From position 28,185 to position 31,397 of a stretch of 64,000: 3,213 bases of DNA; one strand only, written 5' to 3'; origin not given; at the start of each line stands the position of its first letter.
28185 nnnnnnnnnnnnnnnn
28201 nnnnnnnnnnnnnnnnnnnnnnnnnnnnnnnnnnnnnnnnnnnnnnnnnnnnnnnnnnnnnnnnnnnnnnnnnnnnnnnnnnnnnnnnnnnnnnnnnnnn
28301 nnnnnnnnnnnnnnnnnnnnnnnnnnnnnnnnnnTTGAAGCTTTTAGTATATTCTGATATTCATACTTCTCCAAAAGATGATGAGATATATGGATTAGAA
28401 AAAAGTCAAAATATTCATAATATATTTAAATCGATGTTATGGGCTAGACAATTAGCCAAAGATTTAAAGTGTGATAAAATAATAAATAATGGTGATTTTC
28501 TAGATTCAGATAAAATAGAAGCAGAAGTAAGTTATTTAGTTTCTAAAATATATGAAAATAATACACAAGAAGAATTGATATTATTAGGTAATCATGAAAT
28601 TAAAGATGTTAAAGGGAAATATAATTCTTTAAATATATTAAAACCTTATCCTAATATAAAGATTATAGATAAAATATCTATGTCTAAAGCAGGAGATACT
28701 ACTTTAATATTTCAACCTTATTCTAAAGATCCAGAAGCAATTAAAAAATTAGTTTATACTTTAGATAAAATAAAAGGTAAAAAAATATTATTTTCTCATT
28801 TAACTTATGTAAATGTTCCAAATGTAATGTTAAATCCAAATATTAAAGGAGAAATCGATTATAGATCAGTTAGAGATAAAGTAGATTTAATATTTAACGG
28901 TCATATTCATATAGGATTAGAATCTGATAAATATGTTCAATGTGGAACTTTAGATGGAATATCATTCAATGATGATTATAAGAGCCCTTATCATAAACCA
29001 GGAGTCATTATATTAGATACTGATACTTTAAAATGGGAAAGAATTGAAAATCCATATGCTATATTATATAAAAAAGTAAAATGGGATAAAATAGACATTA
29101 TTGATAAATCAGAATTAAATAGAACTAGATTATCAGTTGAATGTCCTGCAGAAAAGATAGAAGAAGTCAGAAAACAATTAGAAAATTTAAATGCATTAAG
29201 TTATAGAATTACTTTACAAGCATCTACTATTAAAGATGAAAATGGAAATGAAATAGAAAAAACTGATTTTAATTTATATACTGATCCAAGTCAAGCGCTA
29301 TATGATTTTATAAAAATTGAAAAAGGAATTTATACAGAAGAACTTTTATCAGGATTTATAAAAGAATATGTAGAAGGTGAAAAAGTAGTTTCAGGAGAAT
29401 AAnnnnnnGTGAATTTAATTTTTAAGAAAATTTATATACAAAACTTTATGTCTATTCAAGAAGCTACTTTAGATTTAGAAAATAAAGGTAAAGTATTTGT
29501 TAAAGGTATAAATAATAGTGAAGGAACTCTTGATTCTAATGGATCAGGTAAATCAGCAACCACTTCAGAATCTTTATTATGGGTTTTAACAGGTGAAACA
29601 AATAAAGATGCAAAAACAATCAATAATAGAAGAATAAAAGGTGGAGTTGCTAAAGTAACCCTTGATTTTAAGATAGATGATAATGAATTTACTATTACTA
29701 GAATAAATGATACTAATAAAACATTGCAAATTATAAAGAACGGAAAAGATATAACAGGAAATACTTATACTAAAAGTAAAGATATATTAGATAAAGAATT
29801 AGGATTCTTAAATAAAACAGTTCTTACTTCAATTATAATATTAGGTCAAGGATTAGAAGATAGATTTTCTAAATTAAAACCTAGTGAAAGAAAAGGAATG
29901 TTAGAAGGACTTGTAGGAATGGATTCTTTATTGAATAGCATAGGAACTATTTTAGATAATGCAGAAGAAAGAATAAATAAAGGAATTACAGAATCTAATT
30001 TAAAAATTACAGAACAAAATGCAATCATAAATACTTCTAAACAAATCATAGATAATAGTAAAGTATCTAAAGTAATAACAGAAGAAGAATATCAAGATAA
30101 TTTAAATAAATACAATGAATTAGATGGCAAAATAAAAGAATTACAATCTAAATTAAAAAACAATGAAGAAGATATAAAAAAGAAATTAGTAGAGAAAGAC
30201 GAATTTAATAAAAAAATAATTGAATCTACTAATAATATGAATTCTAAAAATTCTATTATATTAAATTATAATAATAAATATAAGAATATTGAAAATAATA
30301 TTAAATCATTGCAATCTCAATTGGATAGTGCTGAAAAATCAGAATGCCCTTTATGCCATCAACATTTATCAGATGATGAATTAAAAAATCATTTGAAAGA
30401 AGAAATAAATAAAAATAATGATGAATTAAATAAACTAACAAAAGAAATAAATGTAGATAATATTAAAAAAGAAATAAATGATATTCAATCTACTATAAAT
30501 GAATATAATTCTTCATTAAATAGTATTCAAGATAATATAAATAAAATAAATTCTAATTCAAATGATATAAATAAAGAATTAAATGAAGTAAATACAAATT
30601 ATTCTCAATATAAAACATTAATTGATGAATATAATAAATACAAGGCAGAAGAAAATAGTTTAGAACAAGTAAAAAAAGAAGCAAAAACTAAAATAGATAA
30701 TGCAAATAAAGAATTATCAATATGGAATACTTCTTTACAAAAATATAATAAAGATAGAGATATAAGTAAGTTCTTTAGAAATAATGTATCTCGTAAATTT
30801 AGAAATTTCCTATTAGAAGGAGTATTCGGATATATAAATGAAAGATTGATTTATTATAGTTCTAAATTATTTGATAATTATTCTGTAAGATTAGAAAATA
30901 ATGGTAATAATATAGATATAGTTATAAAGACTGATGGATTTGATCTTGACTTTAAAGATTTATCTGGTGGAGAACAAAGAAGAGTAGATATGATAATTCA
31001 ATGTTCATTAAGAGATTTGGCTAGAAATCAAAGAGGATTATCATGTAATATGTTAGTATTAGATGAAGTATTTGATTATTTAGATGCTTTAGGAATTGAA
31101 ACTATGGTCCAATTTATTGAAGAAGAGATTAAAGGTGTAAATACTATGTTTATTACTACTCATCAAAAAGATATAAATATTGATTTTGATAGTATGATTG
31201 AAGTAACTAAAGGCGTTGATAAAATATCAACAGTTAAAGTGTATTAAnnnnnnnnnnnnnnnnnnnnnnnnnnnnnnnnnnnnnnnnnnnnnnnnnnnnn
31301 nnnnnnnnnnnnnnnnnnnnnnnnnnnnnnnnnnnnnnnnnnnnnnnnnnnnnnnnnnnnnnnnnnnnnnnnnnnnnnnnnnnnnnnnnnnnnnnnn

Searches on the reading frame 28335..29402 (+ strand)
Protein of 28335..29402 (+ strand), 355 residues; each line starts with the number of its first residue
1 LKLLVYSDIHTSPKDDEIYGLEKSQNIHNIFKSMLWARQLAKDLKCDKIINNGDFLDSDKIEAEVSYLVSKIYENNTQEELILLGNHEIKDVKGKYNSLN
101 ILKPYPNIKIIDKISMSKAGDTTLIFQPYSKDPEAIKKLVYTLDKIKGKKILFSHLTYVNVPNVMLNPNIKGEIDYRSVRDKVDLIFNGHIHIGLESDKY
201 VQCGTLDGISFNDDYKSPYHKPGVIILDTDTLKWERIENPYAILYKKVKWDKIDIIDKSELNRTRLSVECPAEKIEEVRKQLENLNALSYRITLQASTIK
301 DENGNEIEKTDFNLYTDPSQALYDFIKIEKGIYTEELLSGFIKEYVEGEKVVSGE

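Call 12: search_protein_families(library=pfam, proteins=[window:28335-29402:+], max_evalue=0.01)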
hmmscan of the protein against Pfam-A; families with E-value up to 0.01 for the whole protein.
window:28335-29402:+ (355 aa): 2 families
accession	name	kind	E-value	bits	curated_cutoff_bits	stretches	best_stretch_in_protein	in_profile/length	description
PF00149.33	Metallophos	-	1.1e-12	49.2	21.5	1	1-193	1-190/191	Calcineurin-like phosphoesterase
PF12850.12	Metallophos_2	-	0.0019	18.7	27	1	1-194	1-119/154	Calcineurin-like phosphoesterase superfamily domain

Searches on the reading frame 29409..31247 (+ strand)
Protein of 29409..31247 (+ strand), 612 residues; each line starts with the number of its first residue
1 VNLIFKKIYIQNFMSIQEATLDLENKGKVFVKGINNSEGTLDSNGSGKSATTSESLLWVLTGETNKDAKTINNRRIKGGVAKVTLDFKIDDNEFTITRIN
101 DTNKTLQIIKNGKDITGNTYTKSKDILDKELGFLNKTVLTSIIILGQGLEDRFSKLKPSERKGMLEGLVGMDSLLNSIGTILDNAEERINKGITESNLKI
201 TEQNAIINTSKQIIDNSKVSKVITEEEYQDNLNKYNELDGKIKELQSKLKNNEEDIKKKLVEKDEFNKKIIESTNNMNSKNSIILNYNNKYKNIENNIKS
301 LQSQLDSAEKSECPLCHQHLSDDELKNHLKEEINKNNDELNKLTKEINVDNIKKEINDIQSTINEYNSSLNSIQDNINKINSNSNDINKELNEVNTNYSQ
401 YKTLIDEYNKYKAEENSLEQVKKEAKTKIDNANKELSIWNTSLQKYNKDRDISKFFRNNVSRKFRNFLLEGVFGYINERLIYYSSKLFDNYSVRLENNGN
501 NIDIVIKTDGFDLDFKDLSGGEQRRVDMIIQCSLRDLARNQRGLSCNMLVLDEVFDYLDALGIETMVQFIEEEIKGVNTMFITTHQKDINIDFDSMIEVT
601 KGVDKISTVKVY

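Call 12: search_protein_families(library=pfam, proteins=[window:29409-31247:+], max_evalue=0.01)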
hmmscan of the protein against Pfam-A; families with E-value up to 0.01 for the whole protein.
window:29409-31247:+ (612 aa): 2 families
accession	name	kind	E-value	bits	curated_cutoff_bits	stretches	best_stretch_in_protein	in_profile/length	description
PF13558.12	SbcC_Walker_B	-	7.4e-06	26.6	27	1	514-571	29-89/90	SbcC/RAD50-like, Walker B motif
PF24922.1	ACBP4_C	-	0.009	16.7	31.2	1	346-396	2-52/105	Acyl-CoA-binding domain-containing protein 4-6, C-terminal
